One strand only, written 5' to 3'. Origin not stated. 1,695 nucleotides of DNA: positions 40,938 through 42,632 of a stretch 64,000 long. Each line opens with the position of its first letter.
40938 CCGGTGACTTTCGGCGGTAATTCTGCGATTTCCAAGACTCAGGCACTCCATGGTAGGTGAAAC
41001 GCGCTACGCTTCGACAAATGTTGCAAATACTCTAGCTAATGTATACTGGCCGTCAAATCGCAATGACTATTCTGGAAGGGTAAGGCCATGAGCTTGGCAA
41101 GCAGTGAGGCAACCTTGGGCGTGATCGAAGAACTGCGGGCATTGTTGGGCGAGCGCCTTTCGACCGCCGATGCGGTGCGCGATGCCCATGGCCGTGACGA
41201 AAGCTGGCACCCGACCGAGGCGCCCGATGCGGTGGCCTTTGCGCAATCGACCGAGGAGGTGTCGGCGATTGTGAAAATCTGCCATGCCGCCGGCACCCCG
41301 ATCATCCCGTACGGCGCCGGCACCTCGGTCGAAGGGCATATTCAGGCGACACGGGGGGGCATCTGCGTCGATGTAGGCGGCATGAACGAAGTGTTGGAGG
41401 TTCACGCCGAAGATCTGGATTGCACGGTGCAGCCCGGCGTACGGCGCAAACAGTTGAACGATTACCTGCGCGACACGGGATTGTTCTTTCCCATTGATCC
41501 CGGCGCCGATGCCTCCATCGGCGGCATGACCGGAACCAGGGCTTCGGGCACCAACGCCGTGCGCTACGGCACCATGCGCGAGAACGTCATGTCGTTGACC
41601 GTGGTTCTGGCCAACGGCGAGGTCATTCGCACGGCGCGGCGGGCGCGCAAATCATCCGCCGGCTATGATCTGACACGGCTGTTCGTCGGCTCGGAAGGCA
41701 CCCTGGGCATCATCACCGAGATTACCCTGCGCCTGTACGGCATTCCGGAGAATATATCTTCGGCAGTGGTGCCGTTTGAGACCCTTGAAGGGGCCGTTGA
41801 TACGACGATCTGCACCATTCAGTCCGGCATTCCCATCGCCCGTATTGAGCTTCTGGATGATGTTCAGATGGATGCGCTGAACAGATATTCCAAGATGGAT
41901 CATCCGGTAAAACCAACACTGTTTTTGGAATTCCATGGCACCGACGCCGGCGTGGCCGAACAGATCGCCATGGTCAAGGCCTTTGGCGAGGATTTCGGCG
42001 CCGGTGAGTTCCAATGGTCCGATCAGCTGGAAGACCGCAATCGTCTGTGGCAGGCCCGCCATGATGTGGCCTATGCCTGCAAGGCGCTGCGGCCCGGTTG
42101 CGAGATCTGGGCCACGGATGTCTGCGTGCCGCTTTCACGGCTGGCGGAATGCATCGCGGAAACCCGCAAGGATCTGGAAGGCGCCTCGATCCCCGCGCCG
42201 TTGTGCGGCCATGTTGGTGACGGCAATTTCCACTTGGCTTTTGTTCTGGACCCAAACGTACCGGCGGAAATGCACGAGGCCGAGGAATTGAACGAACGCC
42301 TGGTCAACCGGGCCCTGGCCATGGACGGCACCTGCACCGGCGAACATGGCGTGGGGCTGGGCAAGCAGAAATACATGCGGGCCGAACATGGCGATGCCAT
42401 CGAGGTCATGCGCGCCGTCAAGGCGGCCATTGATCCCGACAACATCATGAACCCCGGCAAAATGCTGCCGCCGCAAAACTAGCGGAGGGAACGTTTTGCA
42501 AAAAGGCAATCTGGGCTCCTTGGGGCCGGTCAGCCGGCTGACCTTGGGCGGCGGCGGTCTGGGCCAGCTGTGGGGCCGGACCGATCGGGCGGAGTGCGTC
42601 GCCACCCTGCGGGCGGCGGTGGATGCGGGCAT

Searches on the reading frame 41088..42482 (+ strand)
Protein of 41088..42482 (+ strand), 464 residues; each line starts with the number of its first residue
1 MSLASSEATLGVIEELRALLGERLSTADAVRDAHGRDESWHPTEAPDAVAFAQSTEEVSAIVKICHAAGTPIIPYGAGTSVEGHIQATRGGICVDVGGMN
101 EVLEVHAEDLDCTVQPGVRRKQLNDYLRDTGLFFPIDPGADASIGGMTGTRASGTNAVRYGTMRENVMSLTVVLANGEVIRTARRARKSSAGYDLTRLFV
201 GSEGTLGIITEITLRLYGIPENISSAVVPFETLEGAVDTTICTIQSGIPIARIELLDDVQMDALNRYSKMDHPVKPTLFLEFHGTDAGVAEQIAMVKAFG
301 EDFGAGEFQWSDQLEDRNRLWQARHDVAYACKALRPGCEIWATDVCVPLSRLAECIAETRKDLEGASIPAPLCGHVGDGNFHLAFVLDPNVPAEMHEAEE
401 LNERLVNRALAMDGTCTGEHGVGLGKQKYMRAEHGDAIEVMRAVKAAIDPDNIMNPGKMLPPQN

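Call 69: find_encoding_contigs(protein=window:41088-42482:+, flank=10000, max_places=3)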
Protein window:41088-42482:+ (464 aa): 24 contigs read that carry it; 2 places shown.
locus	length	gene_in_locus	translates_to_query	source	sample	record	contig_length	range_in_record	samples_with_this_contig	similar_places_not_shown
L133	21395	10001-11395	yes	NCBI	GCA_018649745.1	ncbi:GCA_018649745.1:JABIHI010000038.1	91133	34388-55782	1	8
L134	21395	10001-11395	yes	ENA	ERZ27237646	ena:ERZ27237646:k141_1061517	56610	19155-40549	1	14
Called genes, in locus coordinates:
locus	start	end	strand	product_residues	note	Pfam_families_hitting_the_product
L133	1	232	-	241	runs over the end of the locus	PF19798:Sulfotransfer_5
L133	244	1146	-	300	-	PF01063:Aminotran_4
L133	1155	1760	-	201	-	PF01613:Flavin_Reduct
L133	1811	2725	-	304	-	PF00106:adh_short, PF08659:KR, PF13561:adh_short_C2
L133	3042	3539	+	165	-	-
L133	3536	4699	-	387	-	-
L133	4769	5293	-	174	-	PF00989:PAS, PF08448:PAS_4 (faint), PF13426:PAS_9, PF08447:PAS_3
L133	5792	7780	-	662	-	PF00486:Trans_reg_C, PF13428:TPR_14 (faint), PF13424:TPR_12 (faint), PF13181:TPR_8 (faint), PF03704:BTAD, PF13414:TPR_11 (faint), PF14559:TPR_19 (faint), PF13432:TPR_16, +3 more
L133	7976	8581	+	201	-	PF01135:PCMT, PF13489:Methyltransf_23, PF13679:Methyltransf_32 (weak), PF01209:Ubie_methyltran, PF13847:Methyltransf_31, PF08241:Methyltransf_11, PF08242:Methyltransf_12, PF13649:Methyltransf_25, +2 more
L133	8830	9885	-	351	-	PF02668:TauD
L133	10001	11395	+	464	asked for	PF01565:FAD_binding_4, PF02913:FAD-oxidase_C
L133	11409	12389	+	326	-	PF00248:Aldo_ket_red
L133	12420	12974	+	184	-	PF00293:NUDIX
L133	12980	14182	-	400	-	PF02771:Acyl-CoA_dh_N, PF02770:Acyl-CoA_dh_M, PF00441:Acyl-CoA_dh_1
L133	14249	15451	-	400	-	PF02771:Acyl-CoA_dh_N, PF02770:Acyl-CoA_dh_M, PF00441:Acyl-CoA_dh_1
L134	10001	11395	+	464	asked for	PF01565:FAD_binding_4, PF02913:FAD-oxidase_C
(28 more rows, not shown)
